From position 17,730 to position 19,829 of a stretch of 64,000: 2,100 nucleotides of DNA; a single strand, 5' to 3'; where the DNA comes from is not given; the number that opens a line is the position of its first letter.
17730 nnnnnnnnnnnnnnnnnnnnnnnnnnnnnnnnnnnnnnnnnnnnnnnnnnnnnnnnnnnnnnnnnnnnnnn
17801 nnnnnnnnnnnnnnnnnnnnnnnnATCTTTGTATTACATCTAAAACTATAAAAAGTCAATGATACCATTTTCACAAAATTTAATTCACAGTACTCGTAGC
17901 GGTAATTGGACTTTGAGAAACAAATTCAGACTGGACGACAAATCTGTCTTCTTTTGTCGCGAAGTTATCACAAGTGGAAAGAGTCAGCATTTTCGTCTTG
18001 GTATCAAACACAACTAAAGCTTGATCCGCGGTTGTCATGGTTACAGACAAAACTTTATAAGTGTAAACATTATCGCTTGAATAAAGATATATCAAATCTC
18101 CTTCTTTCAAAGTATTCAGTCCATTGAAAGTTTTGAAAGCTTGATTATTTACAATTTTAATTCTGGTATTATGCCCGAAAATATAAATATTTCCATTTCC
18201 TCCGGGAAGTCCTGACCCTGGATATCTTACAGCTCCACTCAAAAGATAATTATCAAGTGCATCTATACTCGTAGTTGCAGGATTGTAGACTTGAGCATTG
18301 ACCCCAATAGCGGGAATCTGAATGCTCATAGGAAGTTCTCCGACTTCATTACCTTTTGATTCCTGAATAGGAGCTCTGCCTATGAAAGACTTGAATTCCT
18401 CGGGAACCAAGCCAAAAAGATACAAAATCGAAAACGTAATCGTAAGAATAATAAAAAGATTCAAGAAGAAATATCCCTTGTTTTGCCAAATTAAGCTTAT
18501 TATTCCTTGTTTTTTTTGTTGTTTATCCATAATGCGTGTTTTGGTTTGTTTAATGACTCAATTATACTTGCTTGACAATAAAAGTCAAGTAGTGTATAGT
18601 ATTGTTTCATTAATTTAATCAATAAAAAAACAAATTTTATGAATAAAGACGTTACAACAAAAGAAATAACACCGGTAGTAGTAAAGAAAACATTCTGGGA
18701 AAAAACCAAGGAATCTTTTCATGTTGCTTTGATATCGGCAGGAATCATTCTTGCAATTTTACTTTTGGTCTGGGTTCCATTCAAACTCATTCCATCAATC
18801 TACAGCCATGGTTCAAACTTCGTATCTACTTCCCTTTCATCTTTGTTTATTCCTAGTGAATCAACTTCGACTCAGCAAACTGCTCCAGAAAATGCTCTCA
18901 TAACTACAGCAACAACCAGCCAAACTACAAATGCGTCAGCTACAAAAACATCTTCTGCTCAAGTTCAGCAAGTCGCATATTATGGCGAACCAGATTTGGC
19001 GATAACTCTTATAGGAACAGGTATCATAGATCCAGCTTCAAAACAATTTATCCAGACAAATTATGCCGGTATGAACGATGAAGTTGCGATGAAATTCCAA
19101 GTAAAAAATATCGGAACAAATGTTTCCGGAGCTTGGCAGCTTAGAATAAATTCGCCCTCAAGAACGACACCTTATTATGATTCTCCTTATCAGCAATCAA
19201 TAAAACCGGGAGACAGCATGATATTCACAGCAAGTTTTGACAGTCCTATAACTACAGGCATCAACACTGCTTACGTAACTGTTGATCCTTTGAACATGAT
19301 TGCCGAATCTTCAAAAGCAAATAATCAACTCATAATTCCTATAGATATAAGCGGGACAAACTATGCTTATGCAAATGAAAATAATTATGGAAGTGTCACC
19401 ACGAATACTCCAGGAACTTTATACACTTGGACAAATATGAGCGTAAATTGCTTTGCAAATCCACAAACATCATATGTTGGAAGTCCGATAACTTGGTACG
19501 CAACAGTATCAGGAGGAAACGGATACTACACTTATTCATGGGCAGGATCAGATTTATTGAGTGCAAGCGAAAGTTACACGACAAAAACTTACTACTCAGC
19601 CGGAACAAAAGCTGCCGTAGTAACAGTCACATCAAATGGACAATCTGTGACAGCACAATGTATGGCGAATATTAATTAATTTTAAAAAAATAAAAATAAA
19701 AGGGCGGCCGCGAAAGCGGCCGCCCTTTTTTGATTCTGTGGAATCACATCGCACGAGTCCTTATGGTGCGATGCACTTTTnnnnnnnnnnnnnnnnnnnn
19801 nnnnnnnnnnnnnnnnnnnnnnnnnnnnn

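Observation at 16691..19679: Sortase flanked by two repeat-domain surface proteins; substrate has VPYTG signal followed by an atypically long ~95-aa tail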

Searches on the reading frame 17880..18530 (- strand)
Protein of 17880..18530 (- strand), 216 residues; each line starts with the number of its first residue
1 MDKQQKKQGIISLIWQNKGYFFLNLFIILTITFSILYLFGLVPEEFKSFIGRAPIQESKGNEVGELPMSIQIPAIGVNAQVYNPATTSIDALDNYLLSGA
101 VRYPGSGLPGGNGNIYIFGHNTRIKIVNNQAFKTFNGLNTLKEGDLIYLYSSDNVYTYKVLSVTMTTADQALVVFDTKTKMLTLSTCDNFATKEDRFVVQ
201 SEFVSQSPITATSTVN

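Call 3: search_protein_families(library=pfam, proteins=[window:17880-18530:-], max_evalue=1)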
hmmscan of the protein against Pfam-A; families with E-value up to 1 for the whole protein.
window:17880-18530:- (216 aa): 1 family
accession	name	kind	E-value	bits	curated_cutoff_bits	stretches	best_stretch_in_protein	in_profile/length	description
PF04203.18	Sortase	-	2.2e-24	86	26.6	1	70-202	1-123/125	Sortase domain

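Call 4: search_protein_families(library=ncbifam, proteins=[window:17880-18530:-], max_evalue=1)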
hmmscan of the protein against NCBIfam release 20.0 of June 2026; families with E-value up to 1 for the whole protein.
window:17880-18530:- (216 aa): 9 families
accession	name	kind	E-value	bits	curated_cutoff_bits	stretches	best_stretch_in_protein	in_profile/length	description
NF033747.1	class_E_sortase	subfamily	3.2e-14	53.3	160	1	62-208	66-210/211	class E sortase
NF058671.1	sortase_SrtD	exception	5.6e-13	49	140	1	55-202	56-186/187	class D sortase, LPxTATN-specific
TIGR01076.1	sortase_fam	subfamily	6.9e-13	48.6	39.35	1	70-204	3-128/136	sortase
NF033746.1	class_D_sortase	subfamily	2.5e-11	43.5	165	1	63-203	6-133/135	class D sortase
NF033745.1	class_C_sortase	subfamily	1.2e-09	38.2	160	1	69-201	95-218/220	class C sortase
NF033748.1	class_F_sortase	subfamily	2.5e-05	24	166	1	66-189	10-135/155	class F sortase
TIGR03064.1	sortase_srtB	equivalog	0.00078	18.8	153.75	2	175-199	212-235/235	class B sortase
TIGR03784.1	marine_sortase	equivalog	0.0024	17.5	158.25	1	134-199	102-172/174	class GN sortase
NF045999.1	MAG1140_fam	equivalog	0.11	12.7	35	1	121-185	37-104/126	MAG1140 family protein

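Call 11: find_homologous_proteins(query=window:17880-18530:-, max_evalue=0.00001)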
Query window:17880-18530:- (216 aa): 283 proteins with E <= 0.00001 among 400 candidates; the best 120 are listed.
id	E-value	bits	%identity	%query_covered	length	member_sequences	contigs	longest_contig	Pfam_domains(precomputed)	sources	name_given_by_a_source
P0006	1.0e-134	465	99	100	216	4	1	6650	PF04203.19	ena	-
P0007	3.5e-110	384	81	97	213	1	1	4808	PF04203.19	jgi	jgi:LPXTG-site transpeptidase (sortase) family protein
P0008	1.9e-109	382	81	98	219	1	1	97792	PF04203.19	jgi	jgi:LPXTG-site transpeptidase (sortase) family protein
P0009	2.5e-105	369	78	98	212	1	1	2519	PF04203.19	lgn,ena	-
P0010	7.0e-104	364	76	98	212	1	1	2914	PF04203.19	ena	-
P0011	2.5e-96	339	72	97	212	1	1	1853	PF04203.19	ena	-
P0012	8.0e-94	331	72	97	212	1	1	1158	PF04203.19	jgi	jgi:LPXTG-site transpeptidase (sortase) family protein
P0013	4.7e-93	329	72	95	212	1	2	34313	PF04203.19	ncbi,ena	-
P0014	2.6e-90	320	68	97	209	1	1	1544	PF04203.19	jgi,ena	-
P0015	3.1e-90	319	70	97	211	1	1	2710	PF04203.19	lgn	-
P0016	3.3e-90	319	71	94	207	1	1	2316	PF04203.19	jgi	jgi:LPXTG-site transpeptidase (sortase) family protein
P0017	3.4e-90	319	71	97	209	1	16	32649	PF04203.19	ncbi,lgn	-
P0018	1.0e-89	318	70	97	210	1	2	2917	PF04203.19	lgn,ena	-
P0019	1.1e-89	318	70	97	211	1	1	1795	PF04203.19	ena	-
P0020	1.4e-89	317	70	97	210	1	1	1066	PF04203.19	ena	-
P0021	8.4e-89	315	67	97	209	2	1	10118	PF04203.19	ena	-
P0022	1.0e-88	314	68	98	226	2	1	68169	PF04203.19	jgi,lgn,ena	-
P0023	2.1e-88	313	67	97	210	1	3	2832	PF04203.19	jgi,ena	-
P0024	4.6e-88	312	69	97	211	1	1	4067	PF04203.19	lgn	-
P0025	1.4e-87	311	68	97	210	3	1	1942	PF04203.19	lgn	-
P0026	4.4e-87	309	67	97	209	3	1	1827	PF04203.19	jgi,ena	-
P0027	2.7e-86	306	67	97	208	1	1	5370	PF04203.19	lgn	-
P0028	2.9e-86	306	66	97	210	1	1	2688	PF04203.19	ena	-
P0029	3.4e-86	306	65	97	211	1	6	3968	PF04203.19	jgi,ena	-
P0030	6.5e-86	305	64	97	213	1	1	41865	PF04203.19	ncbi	-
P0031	1.8e-85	304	67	97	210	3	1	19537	PF04203.19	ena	-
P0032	2.1e-85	304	67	97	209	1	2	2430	PF04203.19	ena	-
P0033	2.8e-85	303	69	94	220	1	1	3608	PF04203.19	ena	-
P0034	4.2e-85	303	67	95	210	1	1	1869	PF04203.19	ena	-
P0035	6.3e-85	302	67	97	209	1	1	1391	PF04203.19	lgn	-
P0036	7.5e-85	302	65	97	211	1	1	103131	PF04203.19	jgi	jgi:LPXTG-site transpeptidase (sortase) family protein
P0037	8.2e-85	302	66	97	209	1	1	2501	PF04203.19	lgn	-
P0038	8.7e-85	302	64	98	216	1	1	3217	PF04203.19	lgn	-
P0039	1.1e-84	301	68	97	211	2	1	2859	PF04203.19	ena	-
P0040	1.6e-84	301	67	97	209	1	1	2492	PF04203.19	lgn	-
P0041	1.9e-84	300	64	98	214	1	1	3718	PF04203.19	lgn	-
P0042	2.4e-84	300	64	97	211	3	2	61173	PF04203.19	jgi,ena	-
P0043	2.9e-84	300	64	97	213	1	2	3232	PF04203.19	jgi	jgi:LPXTG-site transpeptidase (sortase) family protein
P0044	3.5e-84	300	66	97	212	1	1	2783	PF04203.19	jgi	jgi:LPXTG-site transpeptidase (sortase) family protein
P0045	6.0e-84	299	66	95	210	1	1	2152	PF04203.19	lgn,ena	-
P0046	6.5e-84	299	69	91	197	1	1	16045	PF04203.19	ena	-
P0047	6.8e-84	299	67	97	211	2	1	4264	PF04203.19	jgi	-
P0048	1.3e-83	298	63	98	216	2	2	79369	PF04203.19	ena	-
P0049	2.1e-83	297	64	94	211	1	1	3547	PF04203.19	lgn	-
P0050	2.5e-83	297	64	97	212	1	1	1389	PF04203.19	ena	-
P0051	2.9e-83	297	62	98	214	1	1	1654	PF04203.19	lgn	-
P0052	5.0e-83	296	64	98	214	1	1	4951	PF04203.19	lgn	-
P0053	5.8e-83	296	64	97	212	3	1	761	PF04203.19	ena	-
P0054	6.0e-83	296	63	97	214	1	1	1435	PF04203.19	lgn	-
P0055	1.8e-82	294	64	97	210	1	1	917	PF04203.19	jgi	jgi:LPXTG-site transpeptidase (sortase) family protein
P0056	3.7e-82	293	72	84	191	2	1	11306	PF04203.19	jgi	jgi:sortase (surface protein transpeptidase)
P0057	4.5e-82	293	61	99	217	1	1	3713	PF04203.19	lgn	-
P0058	4.5e-82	293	61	97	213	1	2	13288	PF04203.19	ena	-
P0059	6.4e-82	292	60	99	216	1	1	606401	PF04203.19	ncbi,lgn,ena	-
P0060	8.0e-82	292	66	95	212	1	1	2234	PF04203.19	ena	-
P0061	8.8e-82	292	66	88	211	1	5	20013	PF04203.19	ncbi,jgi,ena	-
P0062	1.0e-81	292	63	95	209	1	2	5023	PF04203.19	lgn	-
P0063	3.0e-81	290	62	97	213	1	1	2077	PF04203.19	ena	-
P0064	7.5e-81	289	63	93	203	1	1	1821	PF04203.19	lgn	-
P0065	1.2e-80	288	63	96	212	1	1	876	PF04203.19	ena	-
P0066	2.2e-80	287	63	97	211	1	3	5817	PF04203.19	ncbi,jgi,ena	-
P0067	2.4e-80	287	63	97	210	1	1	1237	PF04203.19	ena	-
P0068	5.5e-80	286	63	94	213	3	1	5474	PF04203.19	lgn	-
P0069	7.0e-80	286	65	97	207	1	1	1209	PF04203.19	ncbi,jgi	jgi:LPXTG-site transpeptidase (sortase) family protein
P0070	1.3e-79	285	63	97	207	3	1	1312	PF04203.19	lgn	-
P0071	4.3e-79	283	64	97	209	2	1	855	PF04203.19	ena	-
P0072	6.6e-79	282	63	97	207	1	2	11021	PF04203.19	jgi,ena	jgi:LPXTG-site transpeptidase (sortase) family protein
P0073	7.5e-79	282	62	97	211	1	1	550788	PF04203.19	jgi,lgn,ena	-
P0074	1.0e-78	282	62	97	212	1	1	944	PF04203.19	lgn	-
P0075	1.7e-78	281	59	98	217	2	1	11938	PF04203.19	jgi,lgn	-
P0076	3.2e-78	280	59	98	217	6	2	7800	PF04203.19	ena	-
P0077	3.7e-78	280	64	95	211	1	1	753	PF04203.19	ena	-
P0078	6.2e-78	279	62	97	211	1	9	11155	PF04203.19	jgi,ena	-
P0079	6.7e-78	279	62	97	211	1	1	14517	PF04203.19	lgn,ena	-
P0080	6.3e-77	276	63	97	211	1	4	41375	PF04203.19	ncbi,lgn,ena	-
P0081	4.1e-76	273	59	98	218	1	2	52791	PF04203.19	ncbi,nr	ncbi:MAG: class E sortase [Patescibacteria group bacterium]|nr:class E sortase [Patescibacteria grou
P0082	6.2e-76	273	64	87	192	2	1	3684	PF04203.19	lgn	-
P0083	1.6e-75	271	58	97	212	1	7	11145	PF04203.19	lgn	-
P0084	2.1e-75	271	66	85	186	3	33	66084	PF04203.19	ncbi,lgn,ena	-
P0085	4.4e-75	270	58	98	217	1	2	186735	PF04203.19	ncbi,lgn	-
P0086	2.4e-74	267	66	90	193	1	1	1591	PF04203.19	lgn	-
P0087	3.4e-74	267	68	83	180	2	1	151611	PF04203.19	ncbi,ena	-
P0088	6.2e-74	266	58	97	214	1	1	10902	PF04203.19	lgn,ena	-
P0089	2.4e-73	264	64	90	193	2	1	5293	PF04203.19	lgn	-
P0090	2.0e-72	261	61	97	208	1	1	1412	PF04203.19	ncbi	-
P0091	1.2e-70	255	58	97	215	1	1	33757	PF04203.19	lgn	-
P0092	6.6e-70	253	58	97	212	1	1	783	PF04203.19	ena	-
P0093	2.6e-69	251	58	94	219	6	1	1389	PF04203.19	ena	-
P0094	5.1e-69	250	61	88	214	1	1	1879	PF04203.19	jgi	jgi:LPXTG-site transpeptidase (sortase) family protein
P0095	6.3e-69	250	57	94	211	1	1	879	PF04203.19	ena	-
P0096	7.2e-68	246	58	92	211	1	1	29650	PF04203.19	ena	-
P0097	1.7e-67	245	58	97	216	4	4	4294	PF04203.19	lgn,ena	-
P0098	3.5e-67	244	57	93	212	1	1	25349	PF04203.19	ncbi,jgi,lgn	ncbi:MAG: sortase [Candidatus Paceibacterota bacterium]|jgi:LPXTG-site transpeptidase (sortase) fami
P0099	7.0e-67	243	58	90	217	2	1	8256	PF04203.19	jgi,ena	-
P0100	8.0e-67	243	57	94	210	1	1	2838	PF04203.19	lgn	-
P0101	8.5e-67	243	57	94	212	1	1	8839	PF04203.19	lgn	-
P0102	2.9e-66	241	58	97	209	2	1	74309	PF04203.19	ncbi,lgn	-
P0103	3.0e-66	241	55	94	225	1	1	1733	PF04203.19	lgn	-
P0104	2.1e-65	238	55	94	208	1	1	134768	PF04203.19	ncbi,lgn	-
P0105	2.3e-65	238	59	84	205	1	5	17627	PF04203.19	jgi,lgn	jgi:LPXTG-site transpeptidase (sortase) family protein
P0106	2.4e-65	238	53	97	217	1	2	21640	PF04203.19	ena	-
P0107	3.0e-65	238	54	94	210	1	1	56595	PF04203.19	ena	-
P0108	6.5e-65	237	55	97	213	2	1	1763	PF04203.19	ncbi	ncbi:MAG: sortase [bacterium]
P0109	7.1e-65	237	56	95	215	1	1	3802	PF04203.19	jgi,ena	jgi:LPXTG-site transpeptidase (sortase) family protein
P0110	2.0e-64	235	55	97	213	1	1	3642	PF04203.19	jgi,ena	-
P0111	3.2e-64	234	54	97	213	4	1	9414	PF04203.19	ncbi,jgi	jgi:LPXTG-site transpeptidase (sortase) family protein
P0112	3.3e-64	234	55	96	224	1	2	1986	PF04203.19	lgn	-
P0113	5.7e-64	234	53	95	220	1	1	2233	PF04203.19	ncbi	-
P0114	7.9e-64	233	55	97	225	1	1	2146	PF04203.19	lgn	-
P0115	9.5e-64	233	53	96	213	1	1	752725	PF04203.19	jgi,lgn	jgi:LPXTG-site transpeptidase (sortase) family protein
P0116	2.3e-63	232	53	94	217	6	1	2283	PF04203.19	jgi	-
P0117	2.8e-63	231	56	86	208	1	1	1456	PF04203.19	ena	-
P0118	3.3e-63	231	51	96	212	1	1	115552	PF04203.19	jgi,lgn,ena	-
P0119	3.0e-62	228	54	96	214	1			PF04203.19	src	-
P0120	3.5e-62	228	53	97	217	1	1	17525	PF04203.19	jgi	jgi:LPXTG-site transpeptidase (sortase) family protein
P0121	6.5e-61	224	56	88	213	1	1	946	PF04203.19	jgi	jgi:sortase A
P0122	1.8e-60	222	54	92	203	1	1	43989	PF04203.19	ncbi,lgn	-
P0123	2.8e-57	212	51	95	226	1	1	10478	PF04203.19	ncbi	-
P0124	4.0e-57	211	53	89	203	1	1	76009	PF04203.19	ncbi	-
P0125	1.7e-56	209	53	89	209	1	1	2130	PF04203.19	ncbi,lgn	-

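Call 13: find_encoding_contigs(protein=P0008, flank=8000, max_places=3)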
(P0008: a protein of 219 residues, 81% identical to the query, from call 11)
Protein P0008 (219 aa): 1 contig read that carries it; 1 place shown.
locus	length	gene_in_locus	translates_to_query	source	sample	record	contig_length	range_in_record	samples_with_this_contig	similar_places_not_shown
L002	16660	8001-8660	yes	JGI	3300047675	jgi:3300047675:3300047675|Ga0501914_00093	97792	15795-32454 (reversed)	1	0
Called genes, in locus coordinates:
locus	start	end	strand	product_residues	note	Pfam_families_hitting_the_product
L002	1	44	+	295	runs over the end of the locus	PF08308:PEGA (weak)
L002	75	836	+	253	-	PF01409:tRNA-synt_2d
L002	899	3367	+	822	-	PF03483:B3_4, PF00877:NLPC_P60, PF03484:B5, PF17759:tRNA_synthFbeta, PF03147:FDX-ACB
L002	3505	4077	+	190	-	PF13529:Peptidase_C39_2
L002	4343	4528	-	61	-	-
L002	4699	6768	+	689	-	PF02518:HATPase_c, PF00204:DNA_gyraseB, PF01751:Toprim, PF00986:DNA_gyraseB_C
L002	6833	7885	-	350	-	PF07705:CARDB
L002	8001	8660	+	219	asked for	PF04203:Sortase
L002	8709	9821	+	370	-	-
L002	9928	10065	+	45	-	-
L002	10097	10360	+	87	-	-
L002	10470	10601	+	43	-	-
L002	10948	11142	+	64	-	-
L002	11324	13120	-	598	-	PF07973:tRNA_SAD, PF00587:tRNA-synt_2b, PF03129:HGTP_anticodon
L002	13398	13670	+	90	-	PF01022:HTH_5, PF13412:HTH_24 (weak)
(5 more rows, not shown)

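Call 26: find_related_loci(query=A2, collection=genome_contigs, flank=10000)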
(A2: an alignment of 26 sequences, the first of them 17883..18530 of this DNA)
Query A2 (216 aa) in genome_contigs; peptide patterns used: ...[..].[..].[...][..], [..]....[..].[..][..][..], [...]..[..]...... (x = any residue, [..] = any of these).
235 stretches matched a pattern; 139 encode a relative of the query (tblastn E <= 1e-3); the best 80 are kept; 80 distinct loci.
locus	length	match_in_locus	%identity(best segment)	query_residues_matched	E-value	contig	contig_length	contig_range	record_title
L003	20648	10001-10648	99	1-216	5e-143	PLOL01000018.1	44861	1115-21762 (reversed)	MAG: Patescibacteria group bacterium isolate bog_1341 73.20120700_S3X.70_contig_13062, whole genome shotgun sequence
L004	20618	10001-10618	72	1-206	7e-100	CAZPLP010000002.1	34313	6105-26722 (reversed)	MAG TPA_asm: uncultured Candidatus Saccharibacteria bacterium isolate SRP284006_co1_182 genome assembly, contig: NODE_18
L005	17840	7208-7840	69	1-210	8e-98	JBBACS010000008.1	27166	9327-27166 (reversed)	MAG: Candidatus Paceibacterota bacterium isolate SO_2017_LW1_54 NODE_1284_length_27166_cov_1.863530_LW64-88_2017, whole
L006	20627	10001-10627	68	1-209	8e-94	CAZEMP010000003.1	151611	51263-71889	MAG TPA_asm: uncultured Candidatus Saccharibacteria bacterium isolate SRP178908_co1_101 genome assembly, contig: NODE_34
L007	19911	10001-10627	71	1-209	7e-91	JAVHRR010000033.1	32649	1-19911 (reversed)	MAG: Candidatus Paceibacterota bacterium isolate WB02no4_35_12 NODE_503_length_32649_cov_7.351322, whole genome shotgun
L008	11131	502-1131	66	1-210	1e-87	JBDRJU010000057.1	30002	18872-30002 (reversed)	MAG: bacterium isolate MEGAHIT-group-1.670 k141_13849490, whole genome shotgun sequence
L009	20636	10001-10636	61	2-213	5e-87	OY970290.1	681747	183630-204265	MAG: uncultured bacterium isolate MFD00082.bin.c.8 genome assembly, chromosome: 1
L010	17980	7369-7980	65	4-207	7e-86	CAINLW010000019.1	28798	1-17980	uncultured bacterium isolate MJ-time_bin-8470 genome assembly, contig: bin-8470:19/64, whole genome shotgun sequence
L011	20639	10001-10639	64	1-210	5e-86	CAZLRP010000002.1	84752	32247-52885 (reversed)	MAG TPA_asm: uncultured Candidatus Saccharibacteria bacterium isolate binchicken_co220_141 genome assembly, contig: NODE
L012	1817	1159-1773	64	1-205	2e-90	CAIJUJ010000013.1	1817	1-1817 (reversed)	uncultured bacterium isolate AM-lipid-01-D8_bin-1660 genome assembly, contig: bin-1660:13/35, whole genome shotgun seque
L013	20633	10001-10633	58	3-213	6e-82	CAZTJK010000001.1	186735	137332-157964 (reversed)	MAG TPA_asm: uncultured Candidatus Saccharibacteria bacterium isolate binchicken_co185_277 genome assembly, contig: NODE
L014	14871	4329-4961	59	5-215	2e-81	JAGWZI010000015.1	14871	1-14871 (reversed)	MAG: Patescibacteria group bacterium isolate REEB51 contig-150_4987, whole genome shotgun sequence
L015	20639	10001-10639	60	1-213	2e-78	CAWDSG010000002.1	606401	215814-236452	MAG: uncultured bacterium isolate MFD03726.bin.1.60 genome assembly, contig: contig_80216, whole genome shotgun sequence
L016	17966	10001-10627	63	1-209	5e-77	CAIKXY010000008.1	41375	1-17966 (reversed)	uncultured bacterium isolate E14_bin-0799 genome assembly, contig: bin-0799:08/15, whole genome shotgun sequence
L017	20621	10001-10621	53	2-209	3e-73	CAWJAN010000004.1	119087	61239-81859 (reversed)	MAG: uncultured bacterium isolate MFD06435.bin.1.80 genome assembly, contig: contig_120805, whole genome shotgun sequenc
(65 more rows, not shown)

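Call 51: search_solved_structures(query=window:17880-18530:-, max_evalue=0.001)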
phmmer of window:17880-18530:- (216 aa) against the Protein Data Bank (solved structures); distinct sequences matched with E-value up to 0.001: 29.
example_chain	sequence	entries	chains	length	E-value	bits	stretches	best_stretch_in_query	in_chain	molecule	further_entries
2kw8_A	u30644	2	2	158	1.1e-10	44.9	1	91-205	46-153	LPXTG-site transpeptidase family protein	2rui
5hu4_A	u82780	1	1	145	8.2e-09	38.7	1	69-207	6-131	Cysteine protease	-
4d70_A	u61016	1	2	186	3e-08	36.9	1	67-204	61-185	SORTASE FAMILY PROTEIN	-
7s54_A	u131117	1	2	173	7.7e-07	32.3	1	98-204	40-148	Class A sortase, sortase A chimera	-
7d6p_A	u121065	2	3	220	1.4e-06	31.4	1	64-209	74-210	Sortase family protein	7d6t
6ixz_A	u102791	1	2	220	1.4e-06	31.4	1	64-209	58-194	Sortase family protein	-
5dv0_A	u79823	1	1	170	2.7e-06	30.5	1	109-206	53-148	Sortase SrtA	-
2ln7_A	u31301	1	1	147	4e-06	29.9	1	131-203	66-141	LPXTG-site transpeptidase family protein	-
3rcc_A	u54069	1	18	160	4.7e-06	29.7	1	97-204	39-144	Sortase SrtA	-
7s56_A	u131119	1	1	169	5.6e-06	29.5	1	98-204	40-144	Class A sortase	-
4o8l_A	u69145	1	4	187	1.8e-05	27.8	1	109-206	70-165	Sortase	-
7s53_A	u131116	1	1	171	2.1e-05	27.6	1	69-205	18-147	Class A sortase, sortase A chimera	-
8snq_A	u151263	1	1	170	4.3e-05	26.6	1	69-205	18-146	Sortase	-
7f87_A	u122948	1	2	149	4.7e-05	26.5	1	106-205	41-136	Class A sortase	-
8gr6_A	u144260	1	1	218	6.4e-05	26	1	69-202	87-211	Sortase-like protein, putative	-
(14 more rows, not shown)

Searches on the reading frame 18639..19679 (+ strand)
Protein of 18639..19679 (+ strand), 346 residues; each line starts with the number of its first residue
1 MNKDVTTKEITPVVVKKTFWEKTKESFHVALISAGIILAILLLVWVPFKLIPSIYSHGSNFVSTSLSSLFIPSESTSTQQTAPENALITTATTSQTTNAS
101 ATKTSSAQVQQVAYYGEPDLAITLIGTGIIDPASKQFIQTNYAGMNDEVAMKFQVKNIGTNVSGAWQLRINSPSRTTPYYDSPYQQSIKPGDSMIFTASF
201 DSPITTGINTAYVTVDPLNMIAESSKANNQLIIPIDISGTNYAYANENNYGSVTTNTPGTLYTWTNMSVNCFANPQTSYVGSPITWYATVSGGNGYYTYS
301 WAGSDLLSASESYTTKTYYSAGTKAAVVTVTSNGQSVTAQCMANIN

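Call 3: search_protein_families(library=pfam, proteins=[window:18639-19679:+], max_evalue=1)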
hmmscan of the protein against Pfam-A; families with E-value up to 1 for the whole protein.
window:18639-19679:+ (346 aa): 2 families
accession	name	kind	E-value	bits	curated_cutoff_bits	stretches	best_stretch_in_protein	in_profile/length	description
PF07705.17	CARDB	-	7.2e-08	33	22.7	1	140-231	12-99/101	CARDB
PF18911.6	PKD_4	-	0.4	11.2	27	1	289-339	25-77/85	PKD domain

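Call 4: search_protein_families(library=ncbifam, proteins=[window:18639-19679:+], max_evalue=1)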
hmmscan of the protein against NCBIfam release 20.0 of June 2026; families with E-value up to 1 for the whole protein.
window:18639-19679:+ (346 aa): 3 families
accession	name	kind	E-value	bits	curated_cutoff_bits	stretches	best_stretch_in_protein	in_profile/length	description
NF052324.1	PorU_rel_Nterm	equivalog_domain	7.4e-07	27.7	450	1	92-229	734-879/879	putative type IX secretion system sortase PorU2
NF038218.1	IcmG_DotF_IVB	equivalog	0.01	15.5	200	1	32-111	49-124/266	type IVB secretion system protein IcmG/DotF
NF040486.1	SrfA_fam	subfamily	0.078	12.4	150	1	268-292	41-65/438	SrfA family protein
